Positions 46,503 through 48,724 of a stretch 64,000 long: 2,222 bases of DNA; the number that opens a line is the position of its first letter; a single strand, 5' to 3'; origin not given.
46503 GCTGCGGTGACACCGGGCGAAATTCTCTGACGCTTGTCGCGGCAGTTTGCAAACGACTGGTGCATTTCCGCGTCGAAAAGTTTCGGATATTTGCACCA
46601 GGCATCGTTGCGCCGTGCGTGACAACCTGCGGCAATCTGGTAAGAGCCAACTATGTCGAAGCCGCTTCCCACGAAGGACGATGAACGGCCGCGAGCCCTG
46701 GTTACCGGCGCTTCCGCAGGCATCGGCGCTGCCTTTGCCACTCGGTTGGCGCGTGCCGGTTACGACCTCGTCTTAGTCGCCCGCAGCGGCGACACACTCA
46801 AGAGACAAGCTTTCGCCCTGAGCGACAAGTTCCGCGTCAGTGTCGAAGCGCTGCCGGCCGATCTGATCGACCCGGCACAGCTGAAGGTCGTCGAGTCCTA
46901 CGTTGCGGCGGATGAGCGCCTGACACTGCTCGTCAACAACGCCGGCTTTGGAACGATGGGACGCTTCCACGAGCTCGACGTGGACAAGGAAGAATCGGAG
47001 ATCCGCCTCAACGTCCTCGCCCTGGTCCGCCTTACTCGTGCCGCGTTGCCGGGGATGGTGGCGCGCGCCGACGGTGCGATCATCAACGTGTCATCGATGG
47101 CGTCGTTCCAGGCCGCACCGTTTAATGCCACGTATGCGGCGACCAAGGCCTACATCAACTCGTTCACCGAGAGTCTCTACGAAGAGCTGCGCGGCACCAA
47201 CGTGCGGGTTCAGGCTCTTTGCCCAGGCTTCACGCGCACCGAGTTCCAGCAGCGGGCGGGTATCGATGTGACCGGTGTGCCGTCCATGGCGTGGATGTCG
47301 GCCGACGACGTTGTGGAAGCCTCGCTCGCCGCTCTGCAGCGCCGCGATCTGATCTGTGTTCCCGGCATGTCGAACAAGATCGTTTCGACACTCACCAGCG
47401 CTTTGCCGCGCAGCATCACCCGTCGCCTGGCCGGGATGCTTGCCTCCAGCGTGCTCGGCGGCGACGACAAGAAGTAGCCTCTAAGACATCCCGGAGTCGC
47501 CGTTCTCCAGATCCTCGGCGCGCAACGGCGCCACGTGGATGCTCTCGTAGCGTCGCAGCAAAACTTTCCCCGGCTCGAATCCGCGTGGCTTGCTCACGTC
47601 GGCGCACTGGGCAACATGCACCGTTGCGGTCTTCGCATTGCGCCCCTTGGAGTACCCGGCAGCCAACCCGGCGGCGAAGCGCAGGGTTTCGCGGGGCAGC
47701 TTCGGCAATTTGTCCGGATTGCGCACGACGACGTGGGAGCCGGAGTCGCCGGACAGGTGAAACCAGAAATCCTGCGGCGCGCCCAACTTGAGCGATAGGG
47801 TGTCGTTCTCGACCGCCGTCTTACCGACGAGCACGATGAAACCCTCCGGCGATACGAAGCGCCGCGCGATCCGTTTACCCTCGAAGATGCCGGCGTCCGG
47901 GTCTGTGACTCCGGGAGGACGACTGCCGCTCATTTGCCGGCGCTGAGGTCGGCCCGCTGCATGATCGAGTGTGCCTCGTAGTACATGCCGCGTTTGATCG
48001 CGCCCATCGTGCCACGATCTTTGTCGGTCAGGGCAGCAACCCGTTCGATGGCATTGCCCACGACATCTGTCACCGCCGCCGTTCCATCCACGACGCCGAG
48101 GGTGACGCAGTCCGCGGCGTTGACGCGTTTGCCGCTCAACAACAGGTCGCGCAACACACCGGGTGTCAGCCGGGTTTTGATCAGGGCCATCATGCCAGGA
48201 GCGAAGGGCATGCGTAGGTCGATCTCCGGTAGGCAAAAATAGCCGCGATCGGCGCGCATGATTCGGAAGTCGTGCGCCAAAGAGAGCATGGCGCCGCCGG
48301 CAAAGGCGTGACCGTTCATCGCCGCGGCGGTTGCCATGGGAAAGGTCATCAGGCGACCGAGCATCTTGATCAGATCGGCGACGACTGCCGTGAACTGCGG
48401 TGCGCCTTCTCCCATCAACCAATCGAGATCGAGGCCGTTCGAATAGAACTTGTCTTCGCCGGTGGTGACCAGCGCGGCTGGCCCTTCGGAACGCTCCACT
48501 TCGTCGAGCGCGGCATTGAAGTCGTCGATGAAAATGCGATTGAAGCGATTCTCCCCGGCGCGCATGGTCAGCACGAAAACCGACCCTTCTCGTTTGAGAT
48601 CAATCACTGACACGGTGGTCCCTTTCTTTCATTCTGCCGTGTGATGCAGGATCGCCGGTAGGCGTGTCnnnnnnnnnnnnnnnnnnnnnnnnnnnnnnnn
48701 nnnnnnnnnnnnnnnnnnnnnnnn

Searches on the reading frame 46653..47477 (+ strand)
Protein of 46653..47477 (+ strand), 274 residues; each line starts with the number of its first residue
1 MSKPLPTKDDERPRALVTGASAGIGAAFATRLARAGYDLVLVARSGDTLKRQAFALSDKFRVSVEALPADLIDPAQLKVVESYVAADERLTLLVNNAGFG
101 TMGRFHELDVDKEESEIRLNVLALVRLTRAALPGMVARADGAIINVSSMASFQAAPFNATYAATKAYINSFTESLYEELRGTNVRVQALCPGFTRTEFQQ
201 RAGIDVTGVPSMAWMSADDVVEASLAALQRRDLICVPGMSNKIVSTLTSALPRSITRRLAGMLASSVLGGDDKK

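Call 5: search_protein_families(library=pfam, proteins=[window:46653-47477:+])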
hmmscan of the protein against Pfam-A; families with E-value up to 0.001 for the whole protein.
window:46653-47477:+ (274 aa): 4 families
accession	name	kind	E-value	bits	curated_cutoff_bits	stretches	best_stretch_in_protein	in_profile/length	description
PF00106.31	adh_short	-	2.9e-47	161.1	26.6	1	15-201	3-189/195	short chain dehydrogenase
PF13561.12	adh_short_C2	-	1.2e-31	110.5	27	1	19-201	1-183/236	Enoyl-(Acyl carrier protein) reductase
PF08659.16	KR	-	1.8e-12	48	22.6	1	16-176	4-164/180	KR domain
PF01370.27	Epimerase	-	8.8e-07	29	20.9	1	15-184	1-167/240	NAD dependent epimerase/dehydratase family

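Call 6: search_protein_families(library=ncbifam, proteins=[window:46653-47477:+])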
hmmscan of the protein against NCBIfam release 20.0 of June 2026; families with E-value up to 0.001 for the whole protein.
window:46653-47477:+ (274 aa): 220 families (the best 25 are shown)
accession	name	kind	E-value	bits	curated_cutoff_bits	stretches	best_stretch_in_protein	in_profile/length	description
NF040690.1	mycolate_SDR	equivalog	3.7e-68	229.8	380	1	11-263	7-260/265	mycolate reductase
NF004825.0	PRK06181.1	equivalog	2.7e-43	148.2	215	1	15-257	9-257/268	SDR family oxidoreductase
NF005806.0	PRK07666.1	equivalog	2.3e-41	141.7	286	1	14-230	9-223/239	3-ketoacyl-ACP reductase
NF005672.0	PRK07454.1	equivalog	3.2e-40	137.8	234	1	11-199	5-193/241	SDR family oxidoreductase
NF004823.0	PRK06179.1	subfamily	1.1e-39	136.5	310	1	13-202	6-187/271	oxidoreductase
NF005878.0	PRK07825.1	subfamily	1.2e-37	129.8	287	1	16-264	13-253/278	short chain dehydrogenase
NF006565.0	PRK09072.1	equivalog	2e-36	125.9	238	1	14-259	7-249/265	SDR family oxidoreductase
NF005559.1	PRK07231.1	subfamily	2e-36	125.7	215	1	15-201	7-193/249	glucose 1-dehydrogenase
NF006123.0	PRK08267.1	equivalog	7.5e-36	123.7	261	1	14-264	4-257/261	SDR family oxidoreductase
NF004826.0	PRK06182.1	subfamily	5e-35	121.1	305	1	14-267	6-253/274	oxidoreductase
NF005594.0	PRK07326.1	equivalog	6.1e-34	117.6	271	1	14-229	8-217/237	SDR family oxidoreductase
NF004824.0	PRK06180.1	subfamily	2.3e-33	115.5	298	1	12-202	4-191/279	oxidoreductase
TIGR01963.1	PHB_DH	subfamily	2.4e-33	115.5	307.05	1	15-223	4-209/255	3-hydroxybutyrate dehydrogenase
NF006073.0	PRK08219.1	equivalog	1e-32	113.7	218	1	11-228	2-209/227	SDR family oxidoreductase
NF005495.0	PRK07109.1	subfamily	1e-32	113.7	264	1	11-255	7-255/334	SDR family oxidoreductase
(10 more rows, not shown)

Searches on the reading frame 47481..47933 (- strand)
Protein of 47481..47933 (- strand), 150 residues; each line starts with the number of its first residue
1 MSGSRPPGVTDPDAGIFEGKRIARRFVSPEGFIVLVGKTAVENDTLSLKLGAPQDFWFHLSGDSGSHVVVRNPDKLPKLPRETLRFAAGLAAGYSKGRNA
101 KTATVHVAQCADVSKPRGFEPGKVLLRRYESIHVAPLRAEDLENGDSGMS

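Call 43: search_protein_families(library=pfam, max_evalue=0.000001, proteins=[window:47481-47933:-])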
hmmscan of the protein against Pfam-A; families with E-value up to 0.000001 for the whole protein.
window:47481-47933:- (150 aa): 2 families
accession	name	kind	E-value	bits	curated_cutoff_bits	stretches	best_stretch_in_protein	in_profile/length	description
PF05670.18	NFACT-R_1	-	2.8e-13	50.8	29.8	1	25-126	4-110/112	NFACT protein RNA binding domain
PF18297.6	NFACT-R_2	-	2.9e-08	34.2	26.9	1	24-111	2-83/104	NFACT protein RNA binding domain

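Call 58: search_protein_families(library=ncbifam, max_evalue=0.00001, proteins=[window:47481-47933:-])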
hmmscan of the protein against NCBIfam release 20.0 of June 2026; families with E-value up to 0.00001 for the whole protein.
window:47481-47933:- (150 aa): 2 families
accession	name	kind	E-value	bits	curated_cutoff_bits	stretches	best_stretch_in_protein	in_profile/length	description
NF038240.1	fibro_bind_EfbA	exception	9.7e-18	64.1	1025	1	24-137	449-558/567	fibronectin-binding protein EfbA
NF041120.1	RqcH_arch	equivalog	6.2e-06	25.3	400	1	26-96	449-517/645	ribosome rescue protein RqcH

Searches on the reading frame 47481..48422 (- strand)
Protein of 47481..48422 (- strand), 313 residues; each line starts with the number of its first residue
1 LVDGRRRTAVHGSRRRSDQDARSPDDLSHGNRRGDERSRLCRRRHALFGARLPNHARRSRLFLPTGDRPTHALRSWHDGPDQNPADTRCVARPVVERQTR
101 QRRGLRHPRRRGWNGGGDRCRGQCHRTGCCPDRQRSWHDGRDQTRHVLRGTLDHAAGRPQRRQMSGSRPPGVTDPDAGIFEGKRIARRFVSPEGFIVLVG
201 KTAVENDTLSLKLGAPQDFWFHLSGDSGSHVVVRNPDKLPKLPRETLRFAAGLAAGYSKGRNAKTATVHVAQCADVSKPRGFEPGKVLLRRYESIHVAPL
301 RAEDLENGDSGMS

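Call 5: search_protein_families(library=pfam, proteins=[window:47481-48422:-])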
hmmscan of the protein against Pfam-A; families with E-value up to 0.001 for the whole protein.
window:47481-48422:- (313 aa): 2 families
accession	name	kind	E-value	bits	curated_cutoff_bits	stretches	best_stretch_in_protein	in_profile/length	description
PF05670.18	NFACT-R_1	-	1.6e-12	48.4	29.8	1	188-289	4-110/112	NFACT protein RNA binding domain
PF18297.6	NFACT-R_2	-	1.9e-07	31.6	26.9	1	187-273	2-82/104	NFACT protein RNA binding domain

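Call 6: search_protein_families(library=ncbifam, proteins=[window:47481-48422:-])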
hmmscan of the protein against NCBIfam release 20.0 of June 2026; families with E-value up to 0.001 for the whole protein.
window:47481-48422:- (313 aa): 2 families
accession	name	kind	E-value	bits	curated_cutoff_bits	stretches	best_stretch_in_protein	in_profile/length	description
NF038240.1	fibro_bind_EfbA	exception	6.6e-17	61.3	1025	1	187-300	449-558/567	fibronectin-binding protein EfbA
NF041120.1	RqcH_arch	equivalog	2.9e-05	23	400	1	189-259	449-517/645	ribosome rescue protein RqcH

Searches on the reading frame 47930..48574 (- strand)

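Call 42: search_protein_families(library=pfam, max_evalue=0.000001, proteins=[window:47930-48574:-])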
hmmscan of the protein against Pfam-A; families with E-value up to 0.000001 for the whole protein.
window:47930-48574:- (214 aa): 2 families
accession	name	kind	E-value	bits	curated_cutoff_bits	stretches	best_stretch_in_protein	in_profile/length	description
PF00378.25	ECH_1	-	4.9e-24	85.5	27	1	7-198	16-206/251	Enoyl-CoA hydratase/isomerase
PF16113.10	ECH_2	-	5.5e-10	39.7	27.2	1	9-186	13-191/335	Enoyl-CoA hydratase/isomerase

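Call 58: search_protein_families(library=ncbifam, max_evalue=0.00001, proteins=[window:47930-48574:-])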
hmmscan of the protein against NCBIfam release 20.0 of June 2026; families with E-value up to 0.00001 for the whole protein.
window:47930-48574:- (214 aa): 50 families (the best 25 are shown)
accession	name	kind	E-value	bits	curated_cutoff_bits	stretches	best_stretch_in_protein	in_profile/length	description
NF004858.0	PRK06213.1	equivalog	2e-19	70.2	171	1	9-181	24-193/230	crotonase/enoyl-CoA hydratase family protein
NF005496.0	PRK07110.1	domain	1.5e-17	63.6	215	1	5-205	23-219/249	polyketide synthase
NF046063.1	oxepin_alt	equivalog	3.3e-16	59.5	300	1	12-198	25-213/254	oxepin-CoA hydrolase, alternative type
NF002936.2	PRK03580.1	equivalog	3.4e-16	59.4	500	1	33-195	49-209/261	crotonobetainyl-CoA hydratase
NF006566.0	PRK09076.1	subfamily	4.4e-14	52.7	286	1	8-181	25-198/260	enoyl-CoA hydratase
NF004525.0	PRK05870.1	equivalog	4.6e-14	53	285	1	11-202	27-215/249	enoyl-CoA hydratase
NF005700.0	PRK07511.1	subfamily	6.3e-14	52.2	274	1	17-204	33-221/260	enoyl-CoA hydratase family protein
NF004524.0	PRK05869.1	equivalog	6.6e-14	51.8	326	1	2-197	22-216/254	enoyl-CoA hydratase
NF004794.0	PRK06142.1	equivalog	2.3e-13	50.4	308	1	8-181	27-210/273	crotonase/enoyl-CoA hydratase family protein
NF005803.0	PRK07658.1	equivalog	3.7e-13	49.5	313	1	8-194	22-208/257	enoyl-CoA hydratase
NF005802.0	PRK07657.1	equivalog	3.9e-13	49.5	363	1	9-182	26-199/260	enoyl-CoA hydratase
NF008727.0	PRK11730.1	equivalog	6.9e-13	47.8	870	1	8-183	28-205/717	fatty acid oxidation complex subunit alpha FadB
NF004840.0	PRK06190.1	equivalog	1.7e-12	47.5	253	1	8-196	25-212/260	enoyl-CoA hydratase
NF006100.0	PRK08252.1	subfamily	2e-12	47.2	282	1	9-184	25-195/254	crotonase/enoyl-CoA hydratase family protein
NF005891.0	PRK07854.1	equivalog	2.6e-12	46.9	237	1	9-178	22-186/243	enoyl-CoA hydratase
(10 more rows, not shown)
